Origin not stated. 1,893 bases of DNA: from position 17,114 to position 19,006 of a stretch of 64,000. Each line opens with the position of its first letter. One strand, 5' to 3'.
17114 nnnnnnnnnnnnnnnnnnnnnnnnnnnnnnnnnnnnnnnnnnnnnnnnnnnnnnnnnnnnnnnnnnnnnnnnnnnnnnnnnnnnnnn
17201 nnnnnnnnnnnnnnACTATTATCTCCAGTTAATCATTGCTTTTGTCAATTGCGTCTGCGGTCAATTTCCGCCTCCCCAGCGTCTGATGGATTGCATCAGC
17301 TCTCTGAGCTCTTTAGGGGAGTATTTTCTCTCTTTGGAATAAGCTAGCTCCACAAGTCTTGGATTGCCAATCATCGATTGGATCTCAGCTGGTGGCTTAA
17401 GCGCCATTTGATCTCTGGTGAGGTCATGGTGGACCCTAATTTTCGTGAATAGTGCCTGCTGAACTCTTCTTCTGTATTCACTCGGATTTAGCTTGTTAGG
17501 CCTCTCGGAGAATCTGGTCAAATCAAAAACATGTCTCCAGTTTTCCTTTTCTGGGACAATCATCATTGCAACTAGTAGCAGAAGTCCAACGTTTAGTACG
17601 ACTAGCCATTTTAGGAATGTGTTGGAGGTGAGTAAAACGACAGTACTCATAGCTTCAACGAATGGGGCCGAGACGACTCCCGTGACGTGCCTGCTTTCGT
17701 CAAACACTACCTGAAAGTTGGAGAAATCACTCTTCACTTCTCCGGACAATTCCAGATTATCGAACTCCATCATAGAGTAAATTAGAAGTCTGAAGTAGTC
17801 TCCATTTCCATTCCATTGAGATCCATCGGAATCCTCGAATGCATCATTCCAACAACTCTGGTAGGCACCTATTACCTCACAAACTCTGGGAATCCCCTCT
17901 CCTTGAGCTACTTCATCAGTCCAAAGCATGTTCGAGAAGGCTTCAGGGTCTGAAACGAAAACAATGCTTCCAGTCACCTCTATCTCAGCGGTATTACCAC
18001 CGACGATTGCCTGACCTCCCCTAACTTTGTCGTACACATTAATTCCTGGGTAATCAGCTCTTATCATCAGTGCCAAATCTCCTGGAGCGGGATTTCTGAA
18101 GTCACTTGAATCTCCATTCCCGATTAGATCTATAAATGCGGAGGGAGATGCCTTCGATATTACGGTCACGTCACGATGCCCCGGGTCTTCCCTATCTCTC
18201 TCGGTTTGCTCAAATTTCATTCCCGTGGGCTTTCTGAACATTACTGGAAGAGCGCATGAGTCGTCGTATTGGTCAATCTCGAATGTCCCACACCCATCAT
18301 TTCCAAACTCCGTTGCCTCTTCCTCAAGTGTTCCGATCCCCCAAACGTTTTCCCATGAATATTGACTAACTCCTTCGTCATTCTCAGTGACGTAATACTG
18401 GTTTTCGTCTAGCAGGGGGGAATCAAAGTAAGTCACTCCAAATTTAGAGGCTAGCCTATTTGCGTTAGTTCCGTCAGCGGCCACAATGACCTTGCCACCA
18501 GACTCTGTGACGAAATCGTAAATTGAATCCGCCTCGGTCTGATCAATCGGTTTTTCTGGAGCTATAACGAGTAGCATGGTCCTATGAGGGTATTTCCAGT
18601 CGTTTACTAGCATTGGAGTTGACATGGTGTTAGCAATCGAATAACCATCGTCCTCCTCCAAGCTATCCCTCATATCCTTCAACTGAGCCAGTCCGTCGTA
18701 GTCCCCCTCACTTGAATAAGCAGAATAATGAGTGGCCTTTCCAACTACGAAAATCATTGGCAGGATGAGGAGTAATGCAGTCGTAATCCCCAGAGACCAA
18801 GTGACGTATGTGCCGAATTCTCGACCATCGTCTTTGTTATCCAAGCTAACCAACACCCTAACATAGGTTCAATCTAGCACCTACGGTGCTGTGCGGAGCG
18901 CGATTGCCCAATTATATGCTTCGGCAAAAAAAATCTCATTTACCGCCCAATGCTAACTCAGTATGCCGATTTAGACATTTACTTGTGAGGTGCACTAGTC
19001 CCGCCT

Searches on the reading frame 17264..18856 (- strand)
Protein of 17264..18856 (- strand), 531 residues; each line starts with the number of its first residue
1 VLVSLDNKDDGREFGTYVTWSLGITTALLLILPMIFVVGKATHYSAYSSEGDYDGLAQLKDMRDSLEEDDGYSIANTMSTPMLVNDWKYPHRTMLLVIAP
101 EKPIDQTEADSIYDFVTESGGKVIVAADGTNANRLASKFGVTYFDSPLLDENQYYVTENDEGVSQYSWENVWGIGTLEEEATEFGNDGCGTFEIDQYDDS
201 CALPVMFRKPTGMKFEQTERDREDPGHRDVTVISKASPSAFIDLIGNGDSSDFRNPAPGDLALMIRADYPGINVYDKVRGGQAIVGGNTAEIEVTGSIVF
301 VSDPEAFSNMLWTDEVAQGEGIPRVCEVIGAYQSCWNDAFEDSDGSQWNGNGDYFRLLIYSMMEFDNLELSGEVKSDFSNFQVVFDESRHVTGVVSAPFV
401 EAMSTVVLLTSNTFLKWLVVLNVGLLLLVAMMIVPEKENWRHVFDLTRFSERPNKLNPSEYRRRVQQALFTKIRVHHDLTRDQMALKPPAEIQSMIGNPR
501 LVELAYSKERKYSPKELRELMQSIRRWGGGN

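Call 52: search_protein_families(library=pfam, proteins=[window:17264-18856:-], max_evalue=0.001)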
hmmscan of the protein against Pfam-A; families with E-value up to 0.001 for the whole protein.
window:17264-18856:- (531 aa): 2 families
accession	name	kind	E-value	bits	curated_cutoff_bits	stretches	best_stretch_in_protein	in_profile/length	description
PF14258.12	DUF4350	-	6.8e-07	30.2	30.4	1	93-310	39-166/181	Domain of unknown function (DUF4350)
PF09822.16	ABC_transp_aux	-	0.00073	19.3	34.7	0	60-160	19-131/288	ABC-type uncharacterized transport system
